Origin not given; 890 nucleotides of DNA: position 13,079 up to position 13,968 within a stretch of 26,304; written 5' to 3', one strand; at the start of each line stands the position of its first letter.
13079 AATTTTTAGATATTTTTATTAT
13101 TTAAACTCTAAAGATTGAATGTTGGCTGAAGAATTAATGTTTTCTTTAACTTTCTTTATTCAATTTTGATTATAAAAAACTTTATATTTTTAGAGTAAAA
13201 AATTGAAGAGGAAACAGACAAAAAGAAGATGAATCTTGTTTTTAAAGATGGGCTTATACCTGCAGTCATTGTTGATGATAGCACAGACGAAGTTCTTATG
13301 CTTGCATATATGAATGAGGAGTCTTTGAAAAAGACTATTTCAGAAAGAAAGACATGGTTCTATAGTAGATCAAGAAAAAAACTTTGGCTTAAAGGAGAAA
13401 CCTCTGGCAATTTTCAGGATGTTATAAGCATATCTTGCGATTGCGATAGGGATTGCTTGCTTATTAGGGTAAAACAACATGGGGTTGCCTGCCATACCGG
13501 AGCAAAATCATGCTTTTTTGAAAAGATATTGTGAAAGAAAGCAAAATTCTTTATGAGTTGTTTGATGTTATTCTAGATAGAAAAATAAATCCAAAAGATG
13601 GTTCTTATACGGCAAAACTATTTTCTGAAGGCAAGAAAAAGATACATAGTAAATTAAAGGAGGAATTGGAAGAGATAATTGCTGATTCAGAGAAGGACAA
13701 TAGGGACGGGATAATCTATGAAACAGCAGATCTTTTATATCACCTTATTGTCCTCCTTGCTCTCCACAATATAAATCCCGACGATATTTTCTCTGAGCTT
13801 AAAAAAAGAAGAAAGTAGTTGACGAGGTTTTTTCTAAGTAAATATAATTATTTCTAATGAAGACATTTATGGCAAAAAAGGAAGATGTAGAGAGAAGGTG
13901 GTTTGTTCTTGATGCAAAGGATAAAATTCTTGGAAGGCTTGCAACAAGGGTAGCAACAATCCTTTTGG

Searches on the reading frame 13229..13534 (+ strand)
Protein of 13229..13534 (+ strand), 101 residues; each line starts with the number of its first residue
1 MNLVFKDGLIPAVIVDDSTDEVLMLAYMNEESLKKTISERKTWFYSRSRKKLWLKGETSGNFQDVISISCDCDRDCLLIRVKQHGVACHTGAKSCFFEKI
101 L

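Call 26: search_protein_families(library=pfam, proteins=[window:13229-13534:+], max_evalue=0.001)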
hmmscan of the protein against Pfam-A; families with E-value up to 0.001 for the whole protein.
window:13229-13534:+ (101 aa): 1 family
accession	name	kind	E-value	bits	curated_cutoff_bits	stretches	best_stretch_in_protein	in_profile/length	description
PF01502.23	PRA-CH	-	1.9e-36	124.2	27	1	24-97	1-74/74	Phosphoribosyl-AMP cyclohydrolase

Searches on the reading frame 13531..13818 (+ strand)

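Call 26: search_protein_families(library=pfam, proteins=[window:13531-13818:+], max_evalue=0.001)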
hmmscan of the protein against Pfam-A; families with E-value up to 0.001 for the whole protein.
window:13531-13818:+ (95 aa): 2 families
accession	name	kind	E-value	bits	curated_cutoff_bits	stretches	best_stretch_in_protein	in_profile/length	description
PF01503.22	PRA-PH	-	2.2e-21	76.5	21.3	1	7-93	1-85/86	Phosphoribosyl-ATP pyrophosphohydrolase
PF03819.22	MazG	-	0.00048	20.8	22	1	36-90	4-62/74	MazG nucleotide pyrophosphohydrolase domain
